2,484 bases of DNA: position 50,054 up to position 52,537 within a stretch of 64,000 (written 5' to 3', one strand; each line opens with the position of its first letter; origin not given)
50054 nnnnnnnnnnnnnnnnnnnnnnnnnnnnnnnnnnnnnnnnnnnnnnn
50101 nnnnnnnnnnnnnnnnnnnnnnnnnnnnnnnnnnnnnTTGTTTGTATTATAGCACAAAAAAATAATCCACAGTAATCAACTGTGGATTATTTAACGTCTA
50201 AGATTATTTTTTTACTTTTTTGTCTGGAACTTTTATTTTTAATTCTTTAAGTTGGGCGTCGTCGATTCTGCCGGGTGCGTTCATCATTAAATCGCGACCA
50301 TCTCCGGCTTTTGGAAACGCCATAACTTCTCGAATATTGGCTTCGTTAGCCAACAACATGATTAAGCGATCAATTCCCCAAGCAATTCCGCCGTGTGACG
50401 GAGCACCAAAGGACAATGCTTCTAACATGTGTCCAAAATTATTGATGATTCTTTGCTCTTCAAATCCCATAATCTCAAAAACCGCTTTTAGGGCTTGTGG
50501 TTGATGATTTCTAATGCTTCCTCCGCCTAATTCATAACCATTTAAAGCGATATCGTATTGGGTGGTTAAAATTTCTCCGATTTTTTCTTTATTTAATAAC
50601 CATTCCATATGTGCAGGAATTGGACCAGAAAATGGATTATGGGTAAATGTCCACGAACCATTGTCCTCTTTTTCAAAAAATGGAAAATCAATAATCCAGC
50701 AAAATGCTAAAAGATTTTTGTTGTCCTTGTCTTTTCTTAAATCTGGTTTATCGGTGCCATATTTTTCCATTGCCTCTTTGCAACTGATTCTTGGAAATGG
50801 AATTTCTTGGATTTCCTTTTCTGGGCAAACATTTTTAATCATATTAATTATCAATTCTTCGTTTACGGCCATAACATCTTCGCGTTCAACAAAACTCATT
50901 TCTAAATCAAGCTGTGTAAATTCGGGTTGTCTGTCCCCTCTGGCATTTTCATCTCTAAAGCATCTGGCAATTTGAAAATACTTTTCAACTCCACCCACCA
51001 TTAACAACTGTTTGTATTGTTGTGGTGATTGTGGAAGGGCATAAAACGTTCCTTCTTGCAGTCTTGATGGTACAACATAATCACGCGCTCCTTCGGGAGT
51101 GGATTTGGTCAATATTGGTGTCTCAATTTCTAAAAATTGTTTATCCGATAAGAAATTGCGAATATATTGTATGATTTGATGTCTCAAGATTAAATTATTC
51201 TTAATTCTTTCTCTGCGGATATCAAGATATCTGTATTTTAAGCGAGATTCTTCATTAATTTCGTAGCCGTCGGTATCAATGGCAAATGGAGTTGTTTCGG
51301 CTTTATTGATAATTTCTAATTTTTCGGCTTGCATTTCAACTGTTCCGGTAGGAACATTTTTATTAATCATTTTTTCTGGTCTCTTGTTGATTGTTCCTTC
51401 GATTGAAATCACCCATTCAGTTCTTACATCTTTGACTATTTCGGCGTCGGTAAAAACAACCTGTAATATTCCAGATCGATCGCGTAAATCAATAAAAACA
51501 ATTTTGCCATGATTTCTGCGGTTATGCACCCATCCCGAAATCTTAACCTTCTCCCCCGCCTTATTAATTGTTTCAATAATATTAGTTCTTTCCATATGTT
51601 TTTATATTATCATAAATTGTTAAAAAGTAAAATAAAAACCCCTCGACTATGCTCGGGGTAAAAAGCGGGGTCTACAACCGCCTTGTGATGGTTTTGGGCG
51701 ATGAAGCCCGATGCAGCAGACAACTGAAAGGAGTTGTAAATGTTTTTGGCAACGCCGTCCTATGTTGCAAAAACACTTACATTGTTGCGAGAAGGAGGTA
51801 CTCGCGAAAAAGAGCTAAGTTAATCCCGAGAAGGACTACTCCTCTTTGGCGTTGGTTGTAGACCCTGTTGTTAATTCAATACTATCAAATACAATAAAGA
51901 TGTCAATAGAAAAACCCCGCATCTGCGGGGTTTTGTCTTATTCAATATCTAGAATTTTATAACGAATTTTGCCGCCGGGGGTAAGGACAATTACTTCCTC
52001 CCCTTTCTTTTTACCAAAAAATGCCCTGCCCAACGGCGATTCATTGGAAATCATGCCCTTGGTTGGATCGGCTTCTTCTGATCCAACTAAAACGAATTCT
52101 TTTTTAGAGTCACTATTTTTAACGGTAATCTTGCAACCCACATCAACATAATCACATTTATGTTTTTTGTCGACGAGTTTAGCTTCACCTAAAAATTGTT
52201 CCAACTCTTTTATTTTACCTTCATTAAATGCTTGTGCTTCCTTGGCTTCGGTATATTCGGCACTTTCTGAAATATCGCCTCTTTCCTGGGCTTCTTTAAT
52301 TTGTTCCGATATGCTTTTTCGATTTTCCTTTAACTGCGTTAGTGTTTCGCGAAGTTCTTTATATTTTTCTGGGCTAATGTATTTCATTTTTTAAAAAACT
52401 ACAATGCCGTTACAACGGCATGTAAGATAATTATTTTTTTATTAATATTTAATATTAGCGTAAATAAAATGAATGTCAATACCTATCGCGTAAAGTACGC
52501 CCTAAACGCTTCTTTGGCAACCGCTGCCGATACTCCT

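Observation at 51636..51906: Promoter-driven ~235-nt structured RNA with its own terminator immediately upstream of aspS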

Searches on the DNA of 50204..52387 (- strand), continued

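Call 36: search_dna_similar(query=window:51602-51937:-, collection=phages, mode=distant, max_evalue=0.01)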
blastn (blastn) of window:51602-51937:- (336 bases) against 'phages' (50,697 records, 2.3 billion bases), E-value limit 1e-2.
No match.

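Call 61: build_rna_model(alignment_id=A2, structure=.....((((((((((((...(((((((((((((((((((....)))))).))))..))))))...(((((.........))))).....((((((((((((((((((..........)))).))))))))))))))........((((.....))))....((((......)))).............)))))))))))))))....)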
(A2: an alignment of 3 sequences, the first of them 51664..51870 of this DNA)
Model R1 built from alignment A2 (3 sequences, 207 columns); structure: as given.
model positions 207; base pairs 62; branch points 4; effective number of sequences 0.7; information 0.59 bits per position. Calibrated on 0.2 Mb of random sequence (short: E-values are rough).
structure used (alignment columns):
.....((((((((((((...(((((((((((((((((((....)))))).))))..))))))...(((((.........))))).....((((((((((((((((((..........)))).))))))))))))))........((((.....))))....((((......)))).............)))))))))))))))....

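Call 62: search_with_rna_model(model_id=R1, sources=[window, L001, L002, L003, L004, L005, L006, L007, L008, L009, L010, L011, L012, L013, L014, L015, L016, L017, L018, L019, L020, L021, L022, L023, L024, L025, L026, L027, L028, L029, L030, L031, L032, L033, L034, L035, L036, L037, L038, L039, L040, L041, L042, L043, L044, L045, L046, L047, L048, L049, L050, L051, L052, L053, L054, L055, L056, L057, L058, L059, L060, L061, L062, L063, L064, L065, L066, L067, L068, L069, L070, L071, L072, L073, L074, L075, L076, L077, L078, L079, L080, L081, L082, L083, L084], max_evalue=10)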
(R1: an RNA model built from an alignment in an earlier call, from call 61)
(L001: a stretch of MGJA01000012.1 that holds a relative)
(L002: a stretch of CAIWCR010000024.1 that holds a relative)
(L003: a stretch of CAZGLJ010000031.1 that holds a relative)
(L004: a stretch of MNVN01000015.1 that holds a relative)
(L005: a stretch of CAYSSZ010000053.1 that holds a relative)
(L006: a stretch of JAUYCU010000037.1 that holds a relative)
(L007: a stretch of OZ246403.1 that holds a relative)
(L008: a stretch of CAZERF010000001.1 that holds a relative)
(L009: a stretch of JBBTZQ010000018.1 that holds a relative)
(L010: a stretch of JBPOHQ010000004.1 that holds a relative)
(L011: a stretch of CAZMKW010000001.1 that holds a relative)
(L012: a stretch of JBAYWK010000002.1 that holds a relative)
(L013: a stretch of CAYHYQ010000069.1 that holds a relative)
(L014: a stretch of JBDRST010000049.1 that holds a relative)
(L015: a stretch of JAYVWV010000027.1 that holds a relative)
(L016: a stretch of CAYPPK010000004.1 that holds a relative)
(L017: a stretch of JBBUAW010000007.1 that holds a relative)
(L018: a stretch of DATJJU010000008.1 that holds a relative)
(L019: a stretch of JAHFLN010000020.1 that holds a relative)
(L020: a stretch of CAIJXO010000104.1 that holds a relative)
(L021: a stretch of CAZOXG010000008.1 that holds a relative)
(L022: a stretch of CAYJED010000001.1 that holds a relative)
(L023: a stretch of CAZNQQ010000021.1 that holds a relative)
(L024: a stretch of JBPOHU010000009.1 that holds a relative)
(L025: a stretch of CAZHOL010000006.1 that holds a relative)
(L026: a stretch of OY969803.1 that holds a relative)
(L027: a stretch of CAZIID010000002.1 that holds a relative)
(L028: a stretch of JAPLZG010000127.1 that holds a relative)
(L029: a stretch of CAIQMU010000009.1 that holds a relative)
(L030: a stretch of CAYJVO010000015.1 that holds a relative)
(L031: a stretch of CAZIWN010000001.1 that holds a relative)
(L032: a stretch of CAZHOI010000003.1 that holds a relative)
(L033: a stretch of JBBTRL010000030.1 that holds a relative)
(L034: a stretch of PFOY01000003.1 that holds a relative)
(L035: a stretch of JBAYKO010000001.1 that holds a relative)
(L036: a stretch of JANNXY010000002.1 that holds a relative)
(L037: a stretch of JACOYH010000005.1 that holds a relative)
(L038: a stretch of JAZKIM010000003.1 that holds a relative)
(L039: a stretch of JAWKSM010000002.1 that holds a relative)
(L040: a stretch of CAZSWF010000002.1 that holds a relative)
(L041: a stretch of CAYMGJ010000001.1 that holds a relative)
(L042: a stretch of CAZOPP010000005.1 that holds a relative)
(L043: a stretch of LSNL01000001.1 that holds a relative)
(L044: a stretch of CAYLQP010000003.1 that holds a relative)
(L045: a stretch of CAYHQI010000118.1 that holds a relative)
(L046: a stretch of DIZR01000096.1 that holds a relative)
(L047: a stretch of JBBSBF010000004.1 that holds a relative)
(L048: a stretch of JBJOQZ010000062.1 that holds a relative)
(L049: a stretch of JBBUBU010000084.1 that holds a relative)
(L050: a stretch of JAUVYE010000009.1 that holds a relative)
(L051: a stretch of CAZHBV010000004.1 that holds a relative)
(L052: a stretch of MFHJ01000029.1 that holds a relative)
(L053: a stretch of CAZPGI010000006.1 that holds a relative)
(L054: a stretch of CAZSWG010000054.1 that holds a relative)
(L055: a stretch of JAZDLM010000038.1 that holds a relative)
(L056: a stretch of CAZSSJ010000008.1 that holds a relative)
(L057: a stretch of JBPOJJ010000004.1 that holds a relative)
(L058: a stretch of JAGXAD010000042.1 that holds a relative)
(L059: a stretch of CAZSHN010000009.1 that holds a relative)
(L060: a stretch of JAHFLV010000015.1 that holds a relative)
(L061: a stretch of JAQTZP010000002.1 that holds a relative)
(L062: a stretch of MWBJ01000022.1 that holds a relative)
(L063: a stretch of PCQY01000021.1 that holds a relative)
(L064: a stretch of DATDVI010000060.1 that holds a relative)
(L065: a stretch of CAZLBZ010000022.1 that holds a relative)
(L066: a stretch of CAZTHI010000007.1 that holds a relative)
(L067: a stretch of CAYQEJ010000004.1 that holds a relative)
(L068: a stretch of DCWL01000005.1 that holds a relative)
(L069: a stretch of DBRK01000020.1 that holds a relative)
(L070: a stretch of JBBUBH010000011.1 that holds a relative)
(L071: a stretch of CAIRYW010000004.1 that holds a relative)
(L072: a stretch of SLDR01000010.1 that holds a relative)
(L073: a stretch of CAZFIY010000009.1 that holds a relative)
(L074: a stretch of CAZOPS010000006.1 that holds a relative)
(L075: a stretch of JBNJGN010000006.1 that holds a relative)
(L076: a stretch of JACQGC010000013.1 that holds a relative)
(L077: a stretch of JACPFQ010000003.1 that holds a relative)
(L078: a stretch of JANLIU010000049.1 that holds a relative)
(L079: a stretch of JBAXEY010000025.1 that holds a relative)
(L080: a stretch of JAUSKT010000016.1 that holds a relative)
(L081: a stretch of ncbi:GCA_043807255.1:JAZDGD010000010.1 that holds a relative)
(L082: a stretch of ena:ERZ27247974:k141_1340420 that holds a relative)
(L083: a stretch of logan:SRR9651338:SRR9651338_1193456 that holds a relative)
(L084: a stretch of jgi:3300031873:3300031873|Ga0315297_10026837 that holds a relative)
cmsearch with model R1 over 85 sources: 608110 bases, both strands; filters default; matches with E-value up to 10: 3.
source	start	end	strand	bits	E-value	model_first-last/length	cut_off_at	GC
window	51664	51870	-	264.6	8e-72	1-207/207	no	0.48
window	51663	51869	+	23.4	0.00026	1-207/207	no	0.48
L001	3657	3689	-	12.8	0.24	143-175/207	no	0.58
